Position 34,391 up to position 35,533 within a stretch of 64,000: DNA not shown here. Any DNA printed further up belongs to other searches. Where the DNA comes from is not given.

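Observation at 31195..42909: IS-bracketed sugar/polyol uptake and catabolism cluster combining ery-like and lsr-like gene families in an unfamiliar arrangement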

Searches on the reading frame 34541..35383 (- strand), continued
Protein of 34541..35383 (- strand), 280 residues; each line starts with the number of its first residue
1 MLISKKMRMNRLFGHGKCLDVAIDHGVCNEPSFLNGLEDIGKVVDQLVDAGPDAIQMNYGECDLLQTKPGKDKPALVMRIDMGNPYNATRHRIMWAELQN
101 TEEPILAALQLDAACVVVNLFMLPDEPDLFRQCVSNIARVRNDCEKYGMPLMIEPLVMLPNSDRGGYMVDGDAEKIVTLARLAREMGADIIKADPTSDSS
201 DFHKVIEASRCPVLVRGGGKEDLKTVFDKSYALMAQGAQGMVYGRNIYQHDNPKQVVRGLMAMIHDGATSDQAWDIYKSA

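Call 56: find_homologous_proteins(query=window:34541-35383:-)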
Query window:34541-35383:- (280 aa): 8000 proteins with E <= 0.001 among 8000 candidates; the best 120 are listed.
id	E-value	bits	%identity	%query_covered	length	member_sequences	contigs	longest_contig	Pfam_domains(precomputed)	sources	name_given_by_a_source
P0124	6.3e-172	588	91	100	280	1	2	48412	PF22649.3,PF01791.16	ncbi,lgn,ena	-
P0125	3.2e-169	580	88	100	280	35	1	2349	PF22649.3,PF01791.16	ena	-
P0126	1.0e-167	575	88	100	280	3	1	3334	PF22649.3,PF01791.16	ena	-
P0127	1.0e-163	562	87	100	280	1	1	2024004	PF22649.3,PF01791.16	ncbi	-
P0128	1.2e-151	522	80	100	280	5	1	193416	PF01791.16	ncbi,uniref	ncbi:class I fructose-bisphosphate aldolase [Aminobacter sp. HY435]|uniref:class I fructose-bisphosp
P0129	1.7e-151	521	78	100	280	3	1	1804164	PF22649.3,PF01791.16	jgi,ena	-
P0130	2.0e-151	521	80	100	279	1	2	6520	PF22649.3,PF01791.16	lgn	-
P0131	2.8e-151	521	80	98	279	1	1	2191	PF22649.3,PF01791.16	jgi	jgi:class I fructose-bisphosphate aldolase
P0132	5.4e-151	520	80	98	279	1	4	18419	PF22649.3,PF01791.16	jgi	jgi:class I fructose-bisphosphate aldolase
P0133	8.0e-151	519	81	99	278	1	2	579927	PF01791.16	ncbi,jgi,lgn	jgi:DhnA family fructose-bisphosphate aldolase class Ia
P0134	1.1e-150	519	80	100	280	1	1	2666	PF22649.3,PF01791.16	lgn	-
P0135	1.5e-150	518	80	100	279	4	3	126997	PF22649.3,PF01791.16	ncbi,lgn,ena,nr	ncbi:aldolase [Alphaproteobacteria bacterium 46_93_T64]|nr:aldolase [Alphaproteobacteria bacterium 4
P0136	2.3e-150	518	80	99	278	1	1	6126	PF01791.16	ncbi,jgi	ncbi:MAG: class I fructose-bisphosphate aldolase [Devosia sp.]|jgi:class I fructose-bisphosphate ald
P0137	3.1e-150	517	80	99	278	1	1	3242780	PF01791.16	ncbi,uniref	ncbi:class I fructose-bisphosphate aldolase [Devosia sp. XGJD_8]|uniref:class I fructose-bisphosphat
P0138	3.4e-150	517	79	100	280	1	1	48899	PF22649.3,PF01791.16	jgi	jgi:fructose-bisphosphate aldolase, class I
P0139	4.3e-150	517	79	99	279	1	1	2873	PF01791.16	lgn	-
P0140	4.5e-150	517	80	99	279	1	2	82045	PF01791.16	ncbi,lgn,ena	-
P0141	6.3e-150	516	80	99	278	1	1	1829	PF22649.3,PF01791.16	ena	-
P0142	6.6e-150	516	80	99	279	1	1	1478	PF01791.16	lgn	-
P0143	9.1e-150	516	79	99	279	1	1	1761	PF22649.3,PF01791.16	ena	-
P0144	1.1e-149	515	78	100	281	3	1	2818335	PF01791.16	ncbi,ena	-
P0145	1.8e-149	515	80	99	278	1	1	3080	PF01791.16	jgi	jgi:class I fructose-bisphosphate aldolase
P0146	1.8e-149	515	80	99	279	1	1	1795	PF01791.16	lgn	-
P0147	1.9e-149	515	80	99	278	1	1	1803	PF01791.16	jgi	jgi:class I fructose-bisphosphate aldolase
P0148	3.6e-149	514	80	100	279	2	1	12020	PF22649.3,PF01791.16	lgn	-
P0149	3.9e-149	514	80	100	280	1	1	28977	PF22649.3,PF01791.16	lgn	-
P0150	4.1e-149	514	79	99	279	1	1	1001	PF22649.3,PF01791.16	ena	-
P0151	4.3e-149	514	79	100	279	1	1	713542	PF22649.3,PF01791.16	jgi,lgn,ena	-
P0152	4.8e-149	513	79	99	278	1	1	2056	PF01791.16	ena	-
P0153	5.2e-149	513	78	100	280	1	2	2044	PF22649.3,PF01791.16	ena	-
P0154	5.3e-149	513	79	99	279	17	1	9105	PF22649.3,PF01791.16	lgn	-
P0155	5.5e-149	513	78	100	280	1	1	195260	PF22649.3,PF01791.16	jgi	jgi:fructose-bisphosphate aldolase, class I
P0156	5.8e-149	513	81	98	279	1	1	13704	PF22649.3,PF01791.16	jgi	-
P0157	6.9e-149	513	80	99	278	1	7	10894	PF01791.16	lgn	-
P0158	8.6e-149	513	79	100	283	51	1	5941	PF22649.3,PF01791.16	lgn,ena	-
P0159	1.0e-148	512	80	99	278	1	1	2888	PF22649.3,PF01791.16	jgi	jgi:class I fructose-bisphosphate aldolase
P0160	1.1e-148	512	79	99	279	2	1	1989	PF01791.16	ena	-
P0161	1.3e-148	512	80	99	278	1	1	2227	PF01791.16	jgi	jgi:class I fructose-bisphosphate aldolase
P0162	1.5e-148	512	81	98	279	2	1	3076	PF01791.16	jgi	-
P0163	1.5e-148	512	79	100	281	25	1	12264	PF22649.3,PF01791.16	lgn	-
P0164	1.8e-148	512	80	99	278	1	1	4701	PF22649.3,PF01791.16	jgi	jgi:class I fructose-bisphosphate aldolase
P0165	1.9e-148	511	79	99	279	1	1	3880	PF01791.16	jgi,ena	-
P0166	2.1e-148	511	81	98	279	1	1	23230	PF01791.16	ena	-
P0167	2.2e-148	511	80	99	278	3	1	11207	PF01791.16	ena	-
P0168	2.6e-148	511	80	99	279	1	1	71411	PF22649.3,PF01791.16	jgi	-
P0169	2.8e-148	511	78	100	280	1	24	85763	PF22649.3,PF01791.16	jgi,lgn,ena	jgi:fructose-bisphosphate aldolase, class I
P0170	2.8e-148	511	80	99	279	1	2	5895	PF22649.3,PF01791.16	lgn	-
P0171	2.8e-148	511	79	100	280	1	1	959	PF01791.16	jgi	jgi:class I fructose-bisphosphate aldolase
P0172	2.9e-148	511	78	100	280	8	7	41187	PF22649.3,PF01791.16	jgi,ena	jgi:fructose-bisphosphate aldolase, class I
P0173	3.1e-148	511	78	100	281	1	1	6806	PF22649.3,PF01791.16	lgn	-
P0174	3.5e-148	511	80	99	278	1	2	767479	PF22649.3,PF01791.16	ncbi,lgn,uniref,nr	ncbi:aldolase [Devosia sp. XJ19-1]|uniref:Aldolase n=1 Tax=Devosia ureilytica TaxID=2952754 RepID=A0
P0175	4.1e-148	510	80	98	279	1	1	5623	PF01791.16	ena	-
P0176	4.2e-148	510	78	100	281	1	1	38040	PF22649.3,PF01791.16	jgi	-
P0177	5.8e-148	510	80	100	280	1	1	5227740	PF22649.3,PF01791.16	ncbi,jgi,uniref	ncbi:class I fructose-bisphosphate aldolase [Aminobacter ciceronei]|jgi:class I fructose-bisphosphat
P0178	5.8e-148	510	78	99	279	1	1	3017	PF22649.3,PF01791.16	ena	-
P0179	5.9e-148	510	80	99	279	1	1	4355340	PF22649.3,PF01791.16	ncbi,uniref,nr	ncbi:class I fructose-bisphosphate aldolase [Devosia lacusdianchii]|uniref:class I fructose-bisphosp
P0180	6.1e-148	510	80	99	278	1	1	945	PF22649.3,PF01791.16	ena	-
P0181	7.7e-148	509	80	98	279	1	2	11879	PF22649.3,PF01791.16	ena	-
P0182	8.7e-148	509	80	99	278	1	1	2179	PF22649.3,PF01791.16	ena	-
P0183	8.7e-148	509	80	99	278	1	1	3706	PF22649.3,PF01791.16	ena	-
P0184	9.0e-148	509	79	100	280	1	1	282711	PF22649.3,PF01791.16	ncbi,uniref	ncbi:aldolase [Mesorhizobium sp. M0243]|uniref:class I fructose-bisphosphate aldolase n=1 Tax=Mesorh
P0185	1.1e-147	509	80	98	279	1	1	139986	PF22649.3,PF01791.16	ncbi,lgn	-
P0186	1.2e-147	509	78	100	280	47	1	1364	PF22649.3,PF01791.16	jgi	jgi:fructose-bisphosphate aldolase, class I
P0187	1.2e-147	509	79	99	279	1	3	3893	PF22649.3,PF01791.16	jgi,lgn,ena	-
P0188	1.3e-147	509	78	100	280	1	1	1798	PF01791.16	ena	-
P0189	1.5e-147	508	79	100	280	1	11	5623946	PF22649.3,PF01791.16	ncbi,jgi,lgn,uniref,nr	ncbi:class I fructose-bisphosphate aldolase [Aminobacter sp. NyZ550]|jgi:class I fructose-bisphospha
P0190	1.5e-147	508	79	100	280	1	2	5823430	PF22649.3,PF01791.16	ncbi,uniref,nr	ncbi:class I fructose-bisphosphate aldolase [Aminobacter sp. MDW-2]|uniref:class I fructose-bisphosp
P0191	1.6e-147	508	80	98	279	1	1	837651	PF22649.3,PF01791.16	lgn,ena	-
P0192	1.7e-147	508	79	100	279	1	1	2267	PF22649.3,PF01791.16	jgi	jgi:DhnA family fructose-bisphosphate aldolase class Ia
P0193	1.7e-147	508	79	99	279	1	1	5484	PF22649.3,PF01791.16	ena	-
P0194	1.8e-147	508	79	99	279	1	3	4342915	PF22649.3,PF01791.16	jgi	jgi:class I fructose-bisphosphate aldolase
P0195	1.8e-147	508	79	99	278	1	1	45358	PF01791.16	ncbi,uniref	ncbi:class I fructose-bisphosphate aldolase [Devosia sp.]|uniref:class I fructose-bisphosphate aldol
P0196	1.9e-147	508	79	100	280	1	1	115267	PF22649.3,PF01791.16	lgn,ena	-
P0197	2.1e-147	508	78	100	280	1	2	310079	PF01791.16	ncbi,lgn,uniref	ncbi:class I fructose-bisphosphate aldolase [Mesorhizobium amorphae]|uniref:class I fructose-bisphos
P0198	2.1e-147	508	78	100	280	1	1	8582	PF22649.3,PF01791.16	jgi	-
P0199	2.2e-147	508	80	100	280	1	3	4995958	PF22649.3,PF01791.16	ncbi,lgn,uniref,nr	ncbi:DhnA family fructose-bisphosphate aldolase class Ia [Aminobacter aminovorans]|uniref:Uncharacte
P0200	2.3e-147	508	79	98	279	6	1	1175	PF22649.3,PF01791.16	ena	-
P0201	2.4e-147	508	80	98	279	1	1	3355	PF01791.16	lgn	-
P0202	2.5e-147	508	79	100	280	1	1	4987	PF22649.3,PF01791.16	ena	-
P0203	2.7e-147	508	80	98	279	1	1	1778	PF22649.3,PF01791.16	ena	-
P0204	2.7e-147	508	78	100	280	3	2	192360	PF01791.16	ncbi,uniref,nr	ncbi:class I fructose-bisphosphate aldolase [Mesorhizobium sp. IMUNJ 23033]|uniref:class I fructose-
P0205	2.7e-147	508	79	100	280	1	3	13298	PF22649.3,PF01791.16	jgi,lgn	-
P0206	2.8e-147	508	77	100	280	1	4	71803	PF22649.3,PF01791.16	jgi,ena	-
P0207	2.9e-147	508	79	100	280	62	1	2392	PF22649.3,PF01791.16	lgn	-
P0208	3.0e-147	507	79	99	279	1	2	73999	PF01791.16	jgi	jgi:class I fructose-bisphosphate aldolase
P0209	3.1e-147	507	79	100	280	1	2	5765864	PF22649.3,PF01791.16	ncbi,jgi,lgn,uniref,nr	ncbi:aldolase [Aminobacter sp. SR38]|jgi:DhnA family fructose-bisphosphate aldolase class Ia|uniref:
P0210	3.1e-147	507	80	99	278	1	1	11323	PF01791.16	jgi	jgi:class I fructose-bisphosphate aldolase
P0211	3.1e-147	507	78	100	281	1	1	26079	PF22649.3,PF01791.16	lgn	-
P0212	3.2e-147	507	80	98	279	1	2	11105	PF22649.3,PF01791.16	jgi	jgi:class I fructose-bisphosphate aldolase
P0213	3.3e-147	507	79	100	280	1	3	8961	PF01791.16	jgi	jgi:fructose-bisphosphate aldolase, class I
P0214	3.7e-147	507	78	100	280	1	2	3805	PF01791.16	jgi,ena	-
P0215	3.7e-147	507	78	100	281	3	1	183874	PF22649.3,PF01791.16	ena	-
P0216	3.8e-147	507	80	98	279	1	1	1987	PF01791.16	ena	-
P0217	3.9e-147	507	79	99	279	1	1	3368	PF22649.3,PF01791.16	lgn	-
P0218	4.3e-147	507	80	98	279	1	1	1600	PF22649.3,PF01791.16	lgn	-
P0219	4.6e-147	507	78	100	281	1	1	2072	PF22649.3,PF01791.16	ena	-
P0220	4.8e-147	507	78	99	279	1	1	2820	PF22649.3,PF01791.16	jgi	jgi:DhnA family fructose-bisphosphate aldolase class Ia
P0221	4.9e-147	507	79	100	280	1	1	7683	PF22649.3,PF01791.16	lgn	-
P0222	5.7e-147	507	80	98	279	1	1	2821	PF22649.3,PF01791.16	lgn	-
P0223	6.2e-147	506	79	99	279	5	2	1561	PF22649.3,PF01791.16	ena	-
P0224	6.4e-147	506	78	100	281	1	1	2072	PF22649.3,PF01791.16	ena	-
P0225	7.7e-147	506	79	99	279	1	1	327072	PF01791.16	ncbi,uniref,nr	ncbi:MAG: aldolase [Devosia sp.]|uniref:class I fructose-bisphosphate aldolase n=1 Tax=Devosia sp. T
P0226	8.5e-147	506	80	98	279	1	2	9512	PF22649.3,PF01791.16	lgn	-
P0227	8.7e-147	506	79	100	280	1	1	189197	PF22649.3,PF01791.16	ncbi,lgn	ncbi:class I fructose-bisphosphate aldolase [Aminobacter anthyllidis]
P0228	8.7e-147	506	79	100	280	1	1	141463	PF22649.3,PF01791.16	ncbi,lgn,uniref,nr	ncbi:class I fructose-bisphosphate aldolase [Aminobacter sp. AP02]|uniref:class I fructose-bisphosph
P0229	9.3e-147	506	79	100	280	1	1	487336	PF22649.3,PF01791.16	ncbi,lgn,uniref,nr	ncbi:aldolase [Aminobacter aminovorans]|uniref:class I fructose-bisphosphate aldolase n=1 Tax=Aminob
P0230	1.0e-146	506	79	100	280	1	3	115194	PF22649.3,PF01791.16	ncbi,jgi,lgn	jgi:class I fructose-bisphosphate aldolase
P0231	1.1e-146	506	80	98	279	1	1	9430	PF01791.16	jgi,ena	jgi:class I fructose-bisphosphate aldolase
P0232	1.2e-146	506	80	98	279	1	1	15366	PF01791.16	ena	-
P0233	1.2e-146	506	79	100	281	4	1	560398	PF22649.3,PF01791.16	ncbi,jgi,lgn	jgi:DhnA family fructose-bisphosphate aldolase class Ia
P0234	1.2e-146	506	78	99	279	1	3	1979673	PF22649.3,PF01791.16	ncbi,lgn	-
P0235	1.2e-146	506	79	100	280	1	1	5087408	PF22649.3,PF01791.16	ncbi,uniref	ncbi:class I fructose-bisphosphate aldolase [Aminobacter anthyllidis]|uniref:class I fructose-bispho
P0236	1.4e-146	505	80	98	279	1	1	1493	PF22649.3,PF01791.16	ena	-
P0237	1.4e-146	505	79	100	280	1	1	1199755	PF22649.3,PF01791.16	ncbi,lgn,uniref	ncbi:class I fructose-bisphosphate aldolase [Aminobacter sp. LjRoot7]|uniref:class I fructose-bispho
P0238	1.7e-146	505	79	100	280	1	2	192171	PF22649.3,PF01791.16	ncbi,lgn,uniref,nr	ncbi:class I fructose-bisphosphate aldolase [Aminobacter carboxidus]|uniref:Aldolase n=1 Tax=Aminoba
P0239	1.7e-146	505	77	100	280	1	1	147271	PF22649.3,PF01791.16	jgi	jgi:fructose-bisphosphate aldolase, class I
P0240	1.8e-146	505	79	100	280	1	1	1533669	PF22649.3,PF01791.16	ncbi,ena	-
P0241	1.9e-146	505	80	99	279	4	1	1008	PF22649.3,PF01791.16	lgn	-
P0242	2.2e-146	505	79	99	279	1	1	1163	PF22649.3,PF01791.16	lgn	-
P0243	2.3e-146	505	79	98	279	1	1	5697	PF01791.16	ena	-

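Call 78: search_dna_similar(query=window:34541-35383:-, collection=plasmids, mode=protein, max_rows=45, rows=spread, max_evalue=1e-20)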
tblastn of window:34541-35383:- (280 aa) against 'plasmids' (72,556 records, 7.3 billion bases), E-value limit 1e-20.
Records with a match: 193; places in all: 194; records where one place covers at least 80% of the query: 193.
Best place of each record, by identity: 60-80% 180; <60% 13.
By first word of the organism name: Rhizobium 86; Sinorhizobium 74; Shinella 12; Ensifer 9; Phyllobacterium 3; Thioclava 3; Qingshengfaniella 1; Roseateles 1; Parasedimentitalea 1; Alloyangia 1; and 2 more.
By predicted mobility (MOB-suite, as given by PLSDB): non-mobilizable 85; mobilizable 60; conjugative 48.
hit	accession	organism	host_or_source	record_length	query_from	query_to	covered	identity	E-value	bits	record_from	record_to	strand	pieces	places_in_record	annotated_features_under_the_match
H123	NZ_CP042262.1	Qingshengfaniella alkalisoli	cell culture,saline soil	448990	1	278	99%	78.1%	5e-147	462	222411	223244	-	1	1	class I fructose-bisphosphate aldolase | glycerol-3-phosphate dehydrogenase/oxidase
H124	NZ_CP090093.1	Rhizobium leguminosarum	Galega,Cell culture,Plant nodule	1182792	1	279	100%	76.7%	2e-145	457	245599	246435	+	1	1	record has no annotation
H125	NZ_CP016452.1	Sinorhizobium sp. RAC02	Microbial isolate,Algal phycosphere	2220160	5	279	98%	77.5%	3e-143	451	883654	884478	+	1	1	none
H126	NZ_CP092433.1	Rhizobium sp. K102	Phaseolus vulgaris,Cell culture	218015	4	279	99%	77.2%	2e-143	451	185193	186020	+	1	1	class I fructose-bisphosphate aldolase | glycerol-3-phosphate dehydrogenase/oxidase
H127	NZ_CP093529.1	Shinella zoogloeoides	-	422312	4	279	99%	76.8%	6e-144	453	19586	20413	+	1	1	class I fructose-bisphosphate aldolase | glycerol-3-phosphate dehydrogenase/oxidase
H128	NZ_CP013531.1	Rhizobium phaseoli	Phaseolus vulgaris,Whole ...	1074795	4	279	99%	76.8%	9e-143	449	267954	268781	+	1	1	record has no annotation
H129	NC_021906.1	Rhizobium etli bv. mimosae str. Mim1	Mimosa affinis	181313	4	279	99%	76.8%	2e-142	449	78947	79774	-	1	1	class I fructose-bisphosphate aldolase | glycerol-3-phosphate dehydrogenase/oxidase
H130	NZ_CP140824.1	Rhizobium johnstonii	Trifolium pratense,whole organism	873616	1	279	100%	76.0%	3e-144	454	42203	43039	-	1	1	class I fructose-bisphosphate aldolase | glycerol-3-phosphate dehydrogenase/oxidase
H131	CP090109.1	Rhizobium leguminosarum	Trifolium ambiguum,Cell culture,Plant ...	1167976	1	279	100%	76.0%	5e-144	453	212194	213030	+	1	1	class I fructose-bisphosphate aldolase | glycerol-3-phosphate dehydrogenase/oxidase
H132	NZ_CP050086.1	Rhizobium leguminosarum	Trifolium pratense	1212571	1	279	100%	76.0%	5e-144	453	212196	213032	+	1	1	record has no annotation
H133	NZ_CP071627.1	Rhizobium leguminosarum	lentil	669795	1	280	100%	75.7%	3e-144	454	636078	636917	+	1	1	class I fructose-bisphosphate aldolase | glycerol-3-phosphate dehydrogenase/oxidase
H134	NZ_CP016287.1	Rhizobium leguminosarum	Vavilovia formosa,cell culture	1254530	1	280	100%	75.4%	3e-143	451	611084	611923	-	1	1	record has no annotation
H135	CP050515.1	Rhizobium leguminosarum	Trifolium repens,cell culture,root ...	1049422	1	279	100%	75.6%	2e-143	451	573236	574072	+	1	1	aldolase | glycerol-3-phosphate dehydrogenase/oxidase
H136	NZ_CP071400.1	Rhizobium leguminosarum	lentil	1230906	4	279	99%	76.4%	2e-144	454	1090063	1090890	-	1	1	record has no annotation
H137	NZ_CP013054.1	Sinorhizobium americanum CCGM7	Phaseolus vulgaris,root nodules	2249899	4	279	99%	76.4%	8e-142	447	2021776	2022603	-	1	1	none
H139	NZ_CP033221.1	Parasedimentitalea marina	Cell culture,deep seawater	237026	1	277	99%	76.2%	9e-143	449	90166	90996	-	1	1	aldolase | FGGY-family carbohydrate kinase | glycerol-3-phosphate dehydrogenase/oxidase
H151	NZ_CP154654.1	Alloyangia pacifica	-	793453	1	277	99%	74.4%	2e-138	437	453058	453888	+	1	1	class I fructose-bisphosphate aldolase | glycerol-3-phosphate dehydrogenase/oxidase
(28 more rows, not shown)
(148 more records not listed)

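Call 79: get_annotated_region(hit=H123, flank=10000)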
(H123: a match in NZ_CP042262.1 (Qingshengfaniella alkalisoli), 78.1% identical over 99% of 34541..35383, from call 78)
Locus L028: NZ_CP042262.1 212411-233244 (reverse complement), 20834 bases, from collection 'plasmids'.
description: Qingshengfaniella alkalisoli strain LN3S51 plasmid unnamed1, complete sequence
organism: Qingshengfaniella alkalisoli (NCBI taxid 2599296)
taxonomy: Bacteria; Pseudomonadota; Alphaproteobacteria; Rhodobacterales; Paracoccaceae; Qingshengfaniella; Qingshengfaniella alkalisoli
host: -; source: cell culture,saline soil; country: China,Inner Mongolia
typing (MOB-suite, as given by PLSDB): non-mobilizable
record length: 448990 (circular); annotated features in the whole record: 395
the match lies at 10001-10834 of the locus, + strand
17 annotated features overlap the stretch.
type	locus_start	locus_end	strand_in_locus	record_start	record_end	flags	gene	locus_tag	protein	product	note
CDS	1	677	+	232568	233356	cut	phnE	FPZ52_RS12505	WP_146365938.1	phosphonate ABC transporter, permease protein PhnE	GO:0015716 - organic phosphonate transport [Evidence IEA]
CDS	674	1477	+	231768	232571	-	phnE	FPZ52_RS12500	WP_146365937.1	phosphonate ABC transporter, permease protein PhnE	GO:0015716 - organic phosphonate transport [Evidence IEA]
CDS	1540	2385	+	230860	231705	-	-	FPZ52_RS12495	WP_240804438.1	HAD hydrolase-like protein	-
CDS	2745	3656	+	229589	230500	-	-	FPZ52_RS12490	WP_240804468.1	substrate-binding domain-containing protein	-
CDS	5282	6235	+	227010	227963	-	-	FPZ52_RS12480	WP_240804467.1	ABC transporter permease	-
CDS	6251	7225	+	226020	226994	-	-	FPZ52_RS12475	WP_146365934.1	sugar-binding transcriptional regulator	-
CDS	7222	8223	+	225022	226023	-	-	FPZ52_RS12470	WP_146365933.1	aldo/keto reductase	-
CDS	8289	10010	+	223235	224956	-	-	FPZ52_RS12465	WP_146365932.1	glycerol-3-phosphate dehydrogenase/oxidase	-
CDS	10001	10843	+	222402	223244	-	-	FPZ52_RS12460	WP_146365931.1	class I fructose-bisphosphate aldolase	-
CDS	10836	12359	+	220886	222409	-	-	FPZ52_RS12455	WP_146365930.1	FGGY-family carbohydrate kinase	GO:0016310 - phosphorylation [Evidence IEA]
CDS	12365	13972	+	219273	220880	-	-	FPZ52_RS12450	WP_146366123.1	GMC family oxidoreductase N-terminal domain-containing protein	-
CDS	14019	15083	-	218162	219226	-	-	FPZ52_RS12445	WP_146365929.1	oligopeptide/dipeptide ABC transporter ATP-binding protein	GO:0015833 - peptide transport [Evidence IEA]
CDS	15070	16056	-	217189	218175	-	-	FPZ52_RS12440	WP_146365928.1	ABC transporter ATP-binding protein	-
CDS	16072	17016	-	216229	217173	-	-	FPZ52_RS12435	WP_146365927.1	ABC transporter permease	-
CDS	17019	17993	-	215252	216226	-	-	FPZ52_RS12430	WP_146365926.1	ABC transporter permease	GO:0055085 - transmembrane transport [Evidence IEA]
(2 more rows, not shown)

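Call 80: get_annotated_region(hit=H139, flank=10000)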
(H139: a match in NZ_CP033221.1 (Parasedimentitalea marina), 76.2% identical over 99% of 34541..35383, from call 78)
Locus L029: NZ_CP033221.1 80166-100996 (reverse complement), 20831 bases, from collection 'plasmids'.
description: Parasedimentitalea marina strain W43 plasmid pW43B, complete sequence
organism: Parasedimentitalea marina (NCBI taxid 2483033)
taxonomy: Bacteria; Pseudomonadota; Alphaproteobacteria; Rhodobacterales; Paracoccaceae; Parasedimentitalea; Parasedimentitalea marina
host: -; source: Cell culture,deep seawater; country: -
typing (MOB-suite, as given by PLSDB): non-mobilizable
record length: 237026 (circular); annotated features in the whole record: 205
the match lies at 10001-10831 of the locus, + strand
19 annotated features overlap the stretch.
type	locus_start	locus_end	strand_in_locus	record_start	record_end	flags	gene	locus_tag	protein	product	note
CDS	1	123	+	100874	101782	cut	-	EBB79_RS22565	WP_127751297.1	ABC transporter permease subunit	GO:0055085 - transmembrane transport [Evidence IEA]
CDS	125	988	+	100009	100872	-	-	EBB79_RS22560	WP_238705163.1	ABC transporter permease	GO:0055085 - transmembrane transport [Evidence IEA]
CDS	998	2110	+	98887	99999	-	-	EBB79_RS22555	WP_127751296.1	nucleoside hydrolase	-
CDS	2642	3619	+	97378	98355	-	-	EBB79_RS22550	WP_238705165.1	substrate-binding domain-containing protein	-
CDS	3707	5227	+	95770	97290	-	-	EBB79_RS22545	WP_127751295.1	sugar ABC transporter ATP-binding protein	-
CDS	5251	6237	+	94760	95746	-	-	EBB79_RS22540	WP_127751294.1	ABC transporter permease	GO:0008643 - carbohydrate transport [Evidence IEA]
CDS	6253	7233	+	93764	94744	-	-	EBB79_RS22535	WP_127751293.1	sugar-binding transcriptional regulator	-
CDS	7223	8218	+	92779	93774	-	-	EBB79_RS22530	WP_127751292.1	aldo/keto reductase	-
CDS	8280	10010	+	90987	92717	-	-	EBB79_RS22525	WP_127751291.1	glycerol-3-phosphate dehydrogenase/oxidase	-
CDS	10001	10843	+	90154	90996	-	-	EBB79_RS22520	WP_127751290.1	aldolase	-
CDS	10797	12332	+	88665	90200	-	-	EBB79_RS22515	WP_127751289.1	FGGY-family carbohydrate kinase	GO:0016310 - phosphorylation [Evidence IEA]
CDS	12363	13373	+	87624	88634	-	-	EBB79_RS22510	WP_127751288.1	zinc-binding alcohol dehydrogenase family protein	-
CDS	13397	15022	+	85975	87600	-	-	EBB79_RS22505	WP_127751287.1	GMC family oxidoreductase N-terminal domain-containing protein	-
CDS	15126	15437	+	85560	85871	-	-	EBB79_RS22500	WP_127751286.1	Dabb family protein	-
CDS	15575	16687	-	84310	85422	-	ugpC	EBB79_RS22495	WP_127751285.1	sn-glycerol-3-phosphate ABC transporter ATP-binding protein UgpC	-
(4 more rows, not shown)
